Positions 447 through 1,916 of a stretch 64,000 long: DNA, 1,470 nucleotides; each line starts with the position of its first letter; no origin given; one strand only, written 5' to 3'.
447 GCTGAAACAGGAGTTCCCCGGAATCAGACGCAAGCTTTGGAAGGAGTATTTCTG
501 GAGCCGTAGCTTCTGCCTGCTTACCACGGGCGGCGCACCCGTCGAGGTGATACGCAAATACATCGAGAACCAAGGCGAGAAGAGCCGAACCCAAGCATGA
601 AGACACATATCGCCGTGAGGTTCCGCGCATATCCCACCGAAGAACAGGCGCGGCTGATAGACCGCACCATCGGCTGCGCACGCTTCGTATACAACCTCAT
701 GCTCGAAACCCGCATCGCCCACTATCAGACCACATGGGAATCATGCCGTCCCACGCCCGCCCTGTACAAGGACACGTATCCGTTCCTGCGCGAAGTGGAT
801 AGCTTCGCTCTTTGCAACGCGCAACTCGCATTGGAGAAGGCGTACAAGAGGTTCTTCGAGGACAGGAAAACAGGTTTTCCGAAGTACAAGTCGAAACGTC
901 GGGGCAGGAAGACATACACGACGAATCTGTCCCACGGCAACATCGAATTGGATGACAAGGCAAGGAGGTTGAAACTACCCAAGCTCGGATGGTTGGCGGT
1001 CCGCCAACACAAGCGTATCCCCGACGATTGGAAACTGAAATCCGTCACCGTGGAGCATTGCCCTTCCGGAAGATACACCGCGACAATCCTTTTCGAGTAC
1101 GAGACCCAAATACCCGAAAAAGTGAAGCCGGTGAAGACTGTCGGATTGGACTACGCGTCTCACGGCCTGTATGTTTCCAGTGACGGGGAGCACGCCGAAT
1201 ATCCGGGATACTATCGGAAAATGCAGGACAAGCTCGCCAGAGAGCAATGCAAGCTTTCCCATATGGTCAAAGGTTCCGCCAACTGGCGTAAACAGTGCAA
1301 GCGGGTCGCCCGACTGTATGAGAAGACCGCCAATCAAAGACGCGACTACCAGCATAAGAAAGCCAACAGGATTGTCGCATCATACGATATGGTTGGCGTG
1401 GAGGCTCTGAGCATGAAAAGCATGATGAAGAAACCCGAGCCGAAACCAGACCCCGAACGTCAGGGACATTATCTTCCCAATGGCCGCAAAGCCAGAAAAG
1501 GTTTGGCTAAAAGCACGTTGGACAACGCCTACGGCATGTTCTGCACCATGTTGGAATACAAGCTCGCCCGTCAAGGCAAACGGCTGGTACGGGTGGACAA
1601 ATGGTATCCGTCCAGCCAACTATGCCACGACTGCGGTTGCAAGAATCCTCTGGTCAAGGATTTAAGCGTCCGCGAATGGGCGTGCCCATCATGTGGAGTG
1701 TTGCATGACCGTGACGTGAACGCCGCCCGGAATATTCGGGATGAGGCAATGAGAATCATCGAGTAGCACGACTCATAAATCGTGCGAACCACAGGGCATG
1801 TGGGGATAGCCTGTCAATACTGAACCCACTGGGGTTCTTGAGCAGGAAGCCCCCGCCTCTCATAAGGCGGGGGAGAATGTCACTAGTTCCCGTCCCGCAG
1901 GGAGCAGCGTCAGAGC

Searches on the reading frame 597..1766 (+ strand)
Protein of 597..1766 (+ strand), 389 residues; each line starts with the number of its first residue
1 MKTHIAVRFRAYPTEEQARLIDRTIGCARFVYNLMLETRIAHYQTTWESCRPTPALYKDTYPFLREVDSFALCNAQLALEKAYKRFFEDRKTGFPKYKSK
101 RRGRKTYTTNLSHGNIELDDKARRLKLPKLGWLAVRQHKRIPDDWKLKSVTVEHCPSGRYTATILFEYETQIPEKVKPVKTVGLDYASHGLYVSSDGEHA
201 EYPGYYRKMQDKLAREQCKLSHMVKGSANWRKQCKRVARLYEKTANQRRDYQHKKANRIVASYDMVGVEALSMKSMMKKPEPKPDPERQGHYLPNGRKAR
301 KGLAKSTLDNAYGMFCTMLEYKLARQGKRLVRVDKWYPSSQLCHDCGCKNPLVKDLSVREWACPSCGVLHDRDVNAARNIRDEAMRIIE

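Call 12: search_protein_families(library=pfam, proteins=[window:597-1766:+], max_evalue=0.01)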
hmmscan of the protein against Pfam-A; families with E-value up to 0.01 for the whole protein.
window:597-1766:+ (389 aa): 3 families
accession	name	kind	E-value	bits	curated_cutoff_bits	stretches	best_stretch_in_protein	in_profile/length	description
PF07282.18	Cas12f1-like_TNB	-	3e-25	88.6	26.3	1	312-380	1-60/60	Cas12f1-like, TNB domain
PF01385.25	OrfB_IS605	-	2.5e-23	83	30.5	1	167-278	5-118/120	Probable transposase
PF12323.14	HTH_OrfB_IS605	-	3.6e-16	58.8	21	1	1-45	1-44/47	Helix-turn-helix domain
